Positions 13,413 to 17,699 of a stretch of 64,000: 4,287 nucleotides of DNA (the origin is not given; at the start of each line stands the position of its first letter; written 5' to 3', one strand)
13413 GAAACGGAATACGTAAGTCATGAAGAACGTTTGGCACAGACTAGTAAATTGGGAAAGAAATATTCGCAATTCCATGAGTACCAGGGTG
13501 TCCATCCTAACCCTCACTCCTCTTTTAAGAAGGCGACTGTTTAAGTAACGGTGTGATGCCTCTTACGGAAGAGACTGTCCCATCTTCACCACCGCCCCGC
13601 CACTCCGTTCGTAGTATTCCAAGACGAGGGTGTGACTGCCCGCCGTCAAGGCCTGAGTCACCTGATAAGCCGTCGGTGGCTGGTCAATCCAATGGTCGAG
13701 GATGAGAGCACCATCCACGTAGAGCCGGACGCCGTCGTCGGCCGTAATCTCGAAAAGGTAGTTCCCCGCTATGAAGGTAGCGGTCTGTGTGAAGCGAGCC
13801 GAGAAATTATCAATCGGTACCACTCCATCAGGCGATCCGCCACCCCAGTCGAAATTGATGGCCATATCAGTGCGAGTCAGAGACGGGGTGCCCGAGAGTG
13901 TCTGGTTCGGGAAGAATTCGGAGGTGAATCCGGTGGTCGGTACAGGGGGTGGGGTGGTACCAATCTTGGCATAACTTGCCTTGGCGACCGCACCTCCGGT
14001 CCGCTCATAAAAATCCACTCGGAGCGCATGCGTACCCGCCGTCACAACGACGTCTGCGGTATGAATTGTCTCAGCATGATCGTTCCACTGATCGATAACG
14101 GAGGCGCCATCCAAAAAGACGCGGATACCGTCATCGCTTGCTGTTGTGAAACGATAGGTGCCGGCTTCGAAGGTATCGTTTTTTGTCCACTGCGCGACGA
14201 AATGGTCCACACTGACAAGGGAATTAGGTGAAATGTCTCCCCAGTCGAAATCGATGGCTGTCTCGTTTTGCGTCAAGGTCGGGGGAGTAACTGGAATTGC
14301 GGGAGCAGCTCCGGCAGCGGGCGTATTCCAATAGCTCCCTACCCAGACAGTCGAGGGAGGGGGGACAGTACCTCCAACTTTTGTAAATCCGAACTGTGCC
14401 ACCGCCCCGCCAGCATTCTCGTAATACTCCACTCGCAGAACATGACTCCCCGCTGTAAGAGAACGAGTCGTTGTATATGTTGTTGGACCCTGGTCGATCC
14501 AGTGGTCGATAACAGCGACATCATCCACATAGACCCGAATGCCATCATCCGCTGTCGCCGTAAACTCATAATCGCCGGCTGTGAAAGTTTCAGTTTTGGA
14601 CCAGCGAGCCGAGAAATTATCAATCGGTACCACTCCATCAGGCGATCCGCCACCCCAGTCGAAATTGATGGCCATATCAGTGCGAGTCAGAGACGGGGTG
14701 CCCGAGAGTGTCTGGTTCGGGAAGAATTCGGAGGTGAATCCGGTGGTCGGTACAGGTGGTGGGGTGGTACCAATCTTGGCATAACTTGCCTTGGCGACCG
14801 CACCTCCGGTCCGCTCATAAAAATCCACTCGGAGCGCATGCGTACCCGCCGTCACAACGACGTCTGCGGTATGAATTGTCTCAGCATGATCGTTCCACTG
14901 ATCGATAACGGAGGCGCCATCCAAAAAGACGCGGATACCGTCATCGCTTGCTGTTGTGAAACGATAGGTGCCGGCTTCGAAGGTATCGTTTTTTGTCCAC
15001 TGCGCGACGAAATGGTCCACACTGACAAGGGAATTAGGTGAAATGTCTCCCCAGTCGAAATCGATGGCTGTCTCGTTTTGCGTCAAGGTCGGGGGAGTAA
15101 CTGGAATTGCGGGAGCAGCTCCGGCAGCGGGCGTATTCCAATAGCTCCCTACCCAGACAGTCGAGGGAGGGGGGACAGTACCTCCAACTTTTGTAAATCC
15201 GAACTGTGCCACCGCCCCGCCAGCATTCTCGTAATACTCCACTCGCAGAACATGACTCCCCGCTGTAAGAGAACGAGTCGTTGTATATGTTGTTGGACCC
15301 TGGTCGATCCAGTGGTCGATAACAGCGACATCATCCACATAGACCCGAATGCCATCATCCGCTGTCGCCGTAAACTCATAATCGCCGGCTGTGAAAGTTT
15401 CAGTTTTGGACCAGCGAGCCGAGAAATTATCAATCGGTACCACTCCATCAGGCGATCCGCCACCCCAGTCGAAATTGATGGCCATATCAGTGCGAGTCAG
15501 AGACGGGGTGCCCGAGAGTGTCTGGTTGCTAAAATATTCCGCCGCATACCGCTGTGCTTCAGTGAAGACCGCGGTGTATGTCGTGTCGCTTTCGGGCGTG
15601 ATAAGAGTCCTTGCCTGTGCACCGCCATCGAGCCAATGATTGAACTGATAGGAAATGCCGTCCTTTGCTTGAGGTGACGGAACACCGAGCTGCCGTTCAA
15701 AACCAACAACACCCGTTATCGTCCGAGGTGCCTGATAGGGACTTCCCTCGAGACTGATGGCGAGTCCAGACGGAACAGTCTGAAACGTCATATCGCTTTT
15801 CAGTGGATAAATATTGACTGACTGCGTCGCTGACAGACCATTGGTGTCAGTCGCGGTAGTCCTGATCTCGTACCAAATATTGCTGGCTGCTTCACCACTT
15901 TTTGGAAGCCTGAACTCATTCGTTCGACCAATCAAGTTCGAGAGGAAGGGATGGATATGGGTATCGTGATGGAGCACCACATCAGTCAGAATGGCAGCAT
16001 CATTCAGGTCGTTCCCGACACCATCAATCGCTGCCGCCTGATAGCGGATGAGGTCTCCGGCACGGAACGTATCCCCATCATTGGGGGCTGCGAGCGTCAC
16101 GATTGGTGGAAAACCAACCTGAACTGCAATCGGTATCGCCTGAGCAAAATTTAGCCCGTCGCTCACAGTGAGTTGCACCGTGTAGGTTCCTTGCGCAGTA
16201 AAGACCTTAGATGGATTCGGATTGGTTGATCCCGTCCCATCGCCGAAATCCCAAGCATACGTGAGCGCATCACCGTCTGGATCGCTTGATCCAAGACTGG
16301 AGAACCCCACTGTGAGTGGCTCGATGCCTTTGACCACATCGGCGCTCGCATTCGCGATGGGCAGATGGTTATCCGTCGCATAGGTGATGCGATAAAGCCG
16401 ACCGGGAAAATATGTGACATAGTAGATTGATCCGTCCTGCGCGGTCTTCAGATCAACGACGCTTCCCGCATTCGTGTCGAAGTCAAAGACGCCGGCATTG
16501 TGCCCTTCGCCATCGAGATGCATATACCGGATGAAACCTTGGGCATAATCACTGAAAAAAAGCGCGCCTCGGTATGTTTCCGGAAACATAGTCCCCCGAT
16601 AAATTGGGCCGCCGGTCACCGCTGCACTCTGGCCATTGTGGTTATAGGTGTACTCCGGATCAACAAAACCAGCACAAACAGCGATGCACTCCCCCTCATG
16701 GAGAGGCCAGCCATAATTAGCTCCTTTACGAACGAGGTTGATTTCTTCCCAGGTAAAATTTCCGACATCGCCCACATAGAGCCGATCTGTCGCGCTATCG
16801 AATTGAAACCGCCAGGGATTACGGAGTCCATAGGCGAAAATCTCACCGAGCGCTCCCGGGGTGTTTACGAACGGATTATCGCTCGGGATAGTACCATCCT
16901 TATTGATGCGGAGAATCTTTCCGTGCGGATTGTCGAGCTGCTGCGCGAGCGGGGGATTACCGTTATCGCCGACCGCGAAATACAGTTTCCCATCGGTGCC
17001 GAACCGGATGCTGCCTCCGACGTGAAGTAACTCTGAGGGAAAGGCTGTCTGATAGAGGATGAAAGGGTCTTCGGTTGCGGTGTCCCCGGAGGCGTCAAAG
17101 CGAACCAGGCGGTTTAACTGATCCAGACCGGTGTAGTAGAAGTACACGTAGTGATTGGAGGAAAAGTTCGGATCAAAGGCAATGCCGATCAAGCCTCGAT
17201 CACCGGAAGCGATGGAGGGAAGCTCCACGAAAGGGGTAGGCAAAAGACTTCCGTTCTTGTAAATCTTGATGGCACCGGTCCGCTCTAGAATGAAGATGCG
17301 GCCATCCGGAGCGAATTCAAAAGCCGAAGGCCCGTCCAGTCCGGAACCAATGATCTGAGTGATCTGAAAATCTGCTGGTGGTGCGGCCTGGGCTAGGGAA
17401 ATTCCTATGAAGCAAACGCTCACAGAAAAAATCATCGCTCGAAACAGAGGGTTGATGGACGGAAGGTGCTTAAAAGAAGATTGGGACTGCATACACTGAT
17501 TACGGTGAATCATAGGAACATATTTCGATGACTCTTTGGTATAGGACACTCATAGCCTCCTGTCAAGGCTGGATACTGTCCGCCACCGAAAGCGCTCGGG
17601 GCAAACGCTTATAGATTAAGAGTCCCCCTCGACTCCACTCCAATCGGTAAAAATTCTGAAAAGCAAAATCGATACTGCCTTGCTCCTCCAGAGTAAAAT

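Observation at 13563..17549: A 1328-aa secreted SGDH-propeller/PKD/5xPA14 protein assembled from exact 810-bp tandem DNA repeats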

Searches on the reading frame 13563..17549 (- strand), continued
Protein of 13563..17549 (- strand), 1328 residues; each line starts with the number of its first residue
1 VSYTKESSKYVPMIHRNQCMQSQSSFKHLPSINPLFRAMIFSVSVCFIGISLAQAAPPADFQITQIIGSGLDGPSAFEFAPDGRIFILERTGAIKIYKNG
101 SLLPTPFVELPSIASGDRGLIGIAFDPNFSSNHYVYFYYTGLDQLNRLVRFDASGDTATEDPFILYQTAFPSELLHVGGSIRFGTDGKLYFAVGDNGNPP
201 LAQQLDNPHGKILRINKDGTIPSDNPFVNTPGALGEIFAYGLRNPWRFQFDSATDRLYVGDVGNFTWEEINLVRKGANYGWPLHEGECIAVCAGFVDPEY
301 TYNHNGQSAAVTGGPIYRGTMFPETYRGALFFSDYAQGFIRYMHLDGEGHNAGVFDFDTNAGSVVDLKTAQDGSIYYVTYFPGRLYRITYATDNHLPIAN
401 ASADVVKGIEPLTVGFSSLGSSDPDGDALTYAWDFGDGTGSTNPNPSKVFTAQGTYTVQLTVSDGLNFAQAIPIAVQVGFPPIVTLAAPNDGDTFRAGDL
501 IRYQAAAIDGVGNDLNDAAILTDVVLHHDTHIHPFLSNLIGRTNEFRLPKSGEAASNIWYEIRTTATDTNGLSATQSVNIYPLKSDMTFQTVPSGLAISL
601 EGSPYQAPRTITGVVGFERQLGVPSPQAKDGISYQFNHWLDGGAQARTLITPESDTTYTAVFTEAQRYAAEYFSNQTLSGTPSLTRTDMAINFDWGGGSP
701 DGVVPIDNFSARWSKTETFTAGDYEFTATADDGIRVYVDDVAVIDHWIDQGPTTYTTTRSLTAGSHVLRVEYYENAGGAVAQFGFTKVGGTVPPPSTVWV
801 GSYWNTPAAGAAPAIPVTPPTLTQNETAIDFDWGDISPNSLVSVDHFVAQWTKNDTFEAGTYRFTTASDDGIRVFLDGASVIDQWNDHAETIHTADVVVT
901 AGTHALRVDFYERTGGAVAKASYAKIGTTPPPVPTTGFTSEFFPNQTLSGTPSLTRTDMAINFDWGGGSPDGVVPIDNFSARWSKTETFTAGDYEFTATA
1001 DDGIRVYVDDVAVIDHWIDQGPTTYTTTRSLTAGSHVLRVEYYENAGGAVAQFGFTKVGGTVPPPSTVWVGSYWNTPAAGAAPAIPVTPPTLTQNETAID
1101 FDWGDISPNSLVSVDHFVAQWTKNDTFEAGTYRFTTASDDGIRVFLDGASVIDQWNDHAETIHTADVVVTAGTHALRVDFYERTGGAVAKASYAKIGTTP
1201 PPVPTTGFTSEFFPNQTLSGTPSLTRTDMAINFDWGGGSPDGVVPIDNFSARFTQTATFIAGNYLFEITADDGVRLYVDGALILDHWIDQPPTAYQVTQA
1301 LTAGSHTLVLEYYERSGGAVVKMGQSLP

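Call 46: find_related_loci(query=A1, collection=metagenome_contigs, flank=6000)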
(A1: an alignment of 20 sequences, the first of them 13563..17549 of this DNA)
Query A1 (1328 aa) in metagenome_contigs; peptide patterns used: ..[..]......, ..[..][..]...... (x = any residue, [..] = any of these).
600 stretches matched a pattern (row limit reached: there are more); 599 encode a relative of the query (tblastn E <= 1e-3); the best 80 are kept; 80 distinct loci.
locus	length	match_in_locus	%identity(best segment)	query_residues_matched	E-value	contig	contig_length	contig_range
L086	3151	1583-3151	48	54-582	9e-171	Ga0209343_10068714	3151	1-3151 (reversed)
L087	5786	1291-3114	42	60-662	4e-138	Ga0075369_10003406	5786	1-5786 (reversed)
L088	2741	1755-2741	64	5-337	2e-140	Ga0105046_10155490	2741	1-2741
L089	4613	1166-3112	39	65-687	1e-130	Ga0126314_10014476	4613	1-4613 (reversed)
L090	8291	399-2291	39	63-665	3e-124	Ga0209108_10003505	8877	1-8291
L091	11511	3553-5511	40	36-665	3e-123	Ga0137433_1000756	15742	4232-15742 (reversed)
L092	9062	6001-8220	34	16-1328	1e-118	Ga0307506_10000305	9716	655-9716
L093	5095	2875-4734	38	49-662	3e-110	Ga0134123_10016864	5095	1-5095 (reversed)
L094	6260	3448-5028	41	58-580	5e-109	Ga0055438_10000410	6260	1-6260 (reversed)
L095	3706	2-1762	39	114-695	5e-111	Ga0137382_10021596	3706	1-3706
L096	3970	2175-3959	37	35-627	9e-104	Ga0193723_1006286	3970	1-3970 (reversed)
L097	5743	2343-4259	37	38-665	1e-100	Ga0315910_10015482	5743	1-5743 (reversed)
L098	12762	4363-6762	33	32-1327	5e-97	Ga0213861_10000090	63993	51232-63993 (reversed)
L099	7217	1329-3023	49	35-664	2e-94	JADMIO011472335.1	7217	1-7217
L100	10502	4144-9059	32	37-677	2e-81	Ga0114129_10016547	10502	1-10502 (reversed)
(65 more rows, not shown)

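Call 49: find_encoding_contigs(protein=P0034, flank=6000, max_places=2)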
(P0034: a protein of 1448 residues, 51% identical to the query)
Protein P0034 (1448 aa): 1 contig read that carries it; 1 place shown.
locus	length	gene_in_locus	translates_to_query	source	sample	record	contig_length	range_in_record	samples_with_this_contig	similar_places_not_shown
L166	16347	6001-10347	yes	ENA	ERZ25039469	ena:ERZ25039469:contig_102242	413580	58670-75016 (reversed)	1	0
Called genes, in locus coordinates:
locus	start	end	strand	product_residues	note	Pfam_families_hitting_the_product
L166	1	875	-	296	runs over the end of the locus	PF00535:Glycos_transf_2, PF13641:Glyco_tranf_2_3, PF13632:Glyco_trans_2_3 (weak)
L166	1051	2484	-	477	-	PF04932:Wzy_C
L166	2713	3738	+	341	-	PF00535:Glycos_transf_2, PF13641:Glyco_tranf_2_3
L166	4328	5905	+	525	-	PF01943:Polysacc_synt, PF13440:Polysacc_synt_3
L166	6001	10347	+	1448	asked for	PF07995:GSDH, PF00801:PKD, PF18911:PKD_4, PF07691:PA14, PF17996:CE2_N (faint), PF07691:PA14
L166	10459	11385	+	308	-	PF13641:Glyco_tranf_2_3 (weak), PF00535:Glycos_transf_2 (weak)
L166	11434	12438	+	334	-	-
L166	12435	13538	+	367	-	PF20102:DUF6492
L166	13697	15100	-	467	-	-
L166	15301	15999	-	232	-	PF00072:Response_reg, PF00196:GerE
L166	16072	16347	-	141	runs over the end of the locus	PF13279:4HBT_2, PF03061:4HBT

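Call 50: find_encoding_contigs(protein=P0016, flank=6000, max_places=2)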
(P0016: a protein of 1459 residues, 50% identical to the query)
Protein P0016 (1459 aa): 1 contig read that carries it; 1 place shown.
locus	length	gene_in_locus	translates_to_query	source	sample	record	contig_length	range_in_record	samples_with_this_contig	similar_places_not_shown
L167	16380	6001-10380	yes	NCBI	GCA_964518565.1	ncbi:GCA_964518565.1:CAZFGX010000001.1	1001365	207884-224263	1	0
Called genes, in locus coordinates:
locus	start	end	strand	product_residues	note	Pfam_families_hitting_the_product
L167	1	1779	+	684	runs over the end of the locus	-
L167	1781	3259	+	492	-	PF00535:Glycos_transf_2, PF13641:Glyco_tranf_2_3, PF13506:Glyco_transf_21, PF13632:Glyco_trans_2_3, PF03552:Cellulose_synt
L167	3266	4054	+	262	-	PF00364:Biotin_lipoyl (faint), PF25917:BSH_RND, PF25919:BSH_CusB (weak), PF25973:BSH_CzcB, PF25984:BSH_YknX (weak)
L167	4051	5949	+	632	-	PF17652:Glyco_hydro81C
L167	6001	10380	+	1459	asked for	PF07995:GSDH, PF18911:PKD_4, PF00801:PKD, PF10528:GLEYA (faint), PF07691:PA14, PF17996:CE2_N (faint), PF07691:PA14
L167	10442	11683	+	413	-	-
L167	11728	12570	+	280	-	PF00041:fn3 (weak)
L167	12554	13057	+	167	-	PF04203:Sortase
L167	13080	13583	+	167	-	PF27226:AF_1845 (faint)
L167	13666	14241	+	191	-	-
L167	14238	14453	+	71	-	-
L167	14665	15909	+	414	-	-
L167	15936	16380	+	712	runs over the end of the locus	-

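Call 51: find_encoding_contigs(protein=P0003, flank=6000, max_places=2)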
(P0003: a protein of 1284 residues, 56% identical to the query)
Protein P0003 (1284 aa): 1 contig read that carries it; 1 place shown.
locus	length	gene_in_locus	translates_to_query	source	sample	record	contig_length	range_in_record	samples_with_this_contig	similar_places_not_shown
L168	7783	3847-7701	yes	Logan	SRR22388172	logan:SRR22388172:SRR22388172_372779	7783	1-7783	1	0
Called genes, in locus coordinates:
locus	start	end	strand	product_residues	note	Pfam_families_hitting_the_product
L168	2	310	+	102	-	?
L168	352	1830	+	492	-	PF03116:NQR2_RnfD_RnfE (faint), PF00175:NAD_binding_1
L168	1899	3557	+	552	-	-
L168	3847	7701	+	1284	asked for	PF07995:GSDH, PF00801:PKD, PF18911:PKD_4, PF07691:PA14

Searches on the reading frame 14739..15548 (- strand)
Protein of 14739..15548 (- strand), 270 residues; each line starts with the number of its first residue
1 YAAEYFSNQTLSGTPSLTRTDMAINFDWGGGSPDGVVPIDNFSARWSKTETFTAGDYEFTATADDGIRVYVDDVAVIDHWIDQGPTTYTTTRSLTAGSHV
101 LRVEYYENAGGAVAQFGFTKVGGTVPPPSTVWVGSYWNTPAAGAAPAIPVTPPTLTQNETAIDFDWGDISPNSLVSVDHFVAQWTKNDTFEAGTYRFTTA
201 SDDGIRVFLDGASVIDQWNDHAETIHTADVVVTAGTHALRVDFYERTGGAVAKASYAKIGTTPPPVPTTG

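Call 64: search_solved_structures(query=window:14739-15548:-, max_evalue=0.01, show_alignments=2)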
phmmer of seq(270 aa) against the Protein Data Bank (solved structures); distinct sequences matched with E-value up to 0.01: 4.
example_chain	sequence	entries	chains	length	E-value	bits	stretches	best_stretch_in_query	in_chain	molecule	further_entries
6qe7_A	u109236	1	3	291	3.2e-32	115.7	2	3-117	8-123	Anti-sigma-I factor RsgI3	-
6qdi_A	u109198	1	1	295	3.5e-23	86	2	3-118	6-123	PA14 domain-containing protein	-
36gk_A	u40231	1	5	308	3.1e-05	27.2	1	45-116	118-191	RTX protein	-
6m8m_A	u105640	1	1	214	4.6e-05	26.6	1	165-252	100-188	Putative large adhesion protein (Lap) involved in biofilm formation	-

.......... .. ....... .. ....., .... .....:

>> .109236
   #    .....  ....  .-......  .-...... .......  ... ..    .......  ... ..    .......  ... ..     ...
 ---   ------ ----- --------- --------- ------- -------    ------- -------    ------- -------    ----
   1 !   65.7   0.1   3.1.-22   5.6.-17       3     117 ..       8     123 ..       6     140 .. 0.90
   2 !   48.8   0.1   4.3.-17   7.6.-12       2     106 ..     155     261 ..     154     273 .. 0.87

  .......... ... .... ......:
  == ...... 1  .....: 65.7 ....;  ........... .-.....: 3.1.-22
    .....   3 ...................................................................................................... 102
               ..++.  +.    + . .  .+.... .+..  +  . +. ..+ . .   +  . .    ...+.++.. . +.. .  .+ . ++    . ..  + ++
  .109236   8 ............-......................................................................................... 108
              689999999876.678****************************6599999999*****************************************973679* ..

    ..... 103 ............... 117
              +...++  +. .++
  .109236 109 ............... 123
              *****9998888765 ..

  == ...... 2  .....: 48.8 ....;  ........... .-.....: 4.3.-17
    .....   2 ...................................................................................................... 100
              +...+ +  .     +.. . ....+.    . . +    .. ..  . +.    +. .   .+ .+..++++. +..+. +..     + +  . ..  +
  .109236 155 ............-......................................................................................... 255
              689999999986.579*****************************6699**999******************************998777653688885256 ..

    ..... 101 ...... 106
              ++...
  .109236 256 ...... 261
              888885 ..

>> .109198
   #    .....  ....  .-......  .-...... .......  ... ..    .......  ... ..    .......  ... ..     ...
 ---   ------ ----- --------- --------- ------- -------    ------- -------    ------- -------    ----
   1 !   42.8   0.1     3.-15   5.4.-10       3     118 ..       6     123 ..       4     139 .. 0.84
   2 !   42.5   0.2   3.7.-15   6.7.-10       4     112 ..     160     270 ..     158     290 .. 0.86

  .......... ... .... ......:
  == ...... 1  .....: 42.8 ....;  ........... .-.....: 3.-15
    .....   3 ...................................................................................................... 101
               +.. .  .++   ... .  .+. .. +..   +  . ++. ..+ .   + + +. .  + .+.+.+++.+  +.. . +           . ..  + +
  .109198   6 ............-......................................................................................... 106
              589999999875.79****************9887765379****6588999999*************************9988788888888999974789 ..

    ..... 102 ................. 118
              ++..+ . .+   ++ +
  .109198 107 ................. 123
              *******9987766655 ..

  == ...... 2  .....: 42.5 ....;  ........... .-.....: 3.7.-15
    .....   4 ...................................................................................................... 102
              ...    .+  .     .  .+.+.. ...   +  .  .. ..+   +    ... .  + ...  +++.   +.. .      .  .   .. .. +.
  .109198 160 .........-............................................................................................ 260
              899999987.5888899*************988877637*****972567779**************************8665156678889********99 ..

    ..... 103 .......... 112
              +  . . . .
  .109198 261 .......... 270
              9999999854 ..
